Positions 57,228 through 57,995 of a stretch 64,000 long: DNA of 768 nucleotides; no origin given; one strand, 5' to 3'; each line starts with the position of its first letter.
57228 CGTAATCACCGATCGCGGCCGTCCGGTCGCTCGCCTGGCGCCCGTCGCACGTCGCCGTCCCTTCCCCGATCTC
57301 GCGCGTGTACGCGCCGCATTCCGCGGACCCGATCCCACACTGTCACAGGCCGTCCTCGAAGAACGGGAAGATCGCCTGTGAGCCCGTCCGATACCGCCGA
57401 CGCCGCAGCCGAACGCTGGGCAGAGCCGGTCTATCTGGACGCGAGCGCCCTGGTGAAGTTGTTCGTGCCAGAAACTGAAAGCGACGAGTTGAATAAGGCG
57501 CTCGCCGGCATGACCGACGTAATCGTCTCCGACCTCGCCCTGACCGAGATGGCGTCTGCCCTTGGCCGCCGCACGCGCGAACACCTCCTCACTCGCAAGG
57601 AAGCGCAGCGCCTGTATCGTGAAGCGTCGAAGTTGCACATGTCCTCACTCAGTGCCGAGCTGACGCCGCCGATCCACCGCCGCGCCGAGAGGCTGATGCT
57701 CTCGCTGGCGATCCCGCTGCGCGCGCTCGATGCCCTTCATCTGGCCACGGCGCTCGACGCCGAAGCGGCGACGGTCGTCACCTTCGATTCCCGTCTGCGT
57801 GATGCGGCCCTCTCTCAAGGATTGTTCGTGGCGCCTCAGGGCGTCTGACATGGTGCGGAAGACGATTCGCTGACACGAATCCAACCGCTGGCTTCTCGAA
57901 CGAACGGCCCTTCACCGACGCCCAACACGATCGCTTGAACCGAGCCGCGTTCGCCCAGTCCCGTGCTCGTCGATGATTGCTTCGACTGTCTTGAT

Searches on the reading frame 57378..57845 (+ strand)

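Call 68: search_protein_families(library=phrogs, proteins=[window:57378-57845:+], max_evalue=0.001)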
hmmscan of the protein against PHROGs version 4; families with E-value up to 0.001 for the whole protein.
window:57378-57845:+ (156 aa): 0 families

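Call 78: search_protein_families(library=pfam, proteins=[window:57378-57845:+], max_evalue=0.01)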
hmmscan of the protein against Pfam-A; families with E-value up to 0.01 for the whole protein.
window:57378-57845:+ (156 aa): 2 families
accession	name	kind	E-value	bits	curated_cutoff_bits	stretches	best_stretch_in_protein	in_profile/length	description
PF01850.27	PIN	-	9.4e-16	59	23.6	1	18-144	1-118/120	PIN domain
PF13470.12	PIN_3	-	2.4e-05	25.5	27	1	18-138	2-114/115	PIN domain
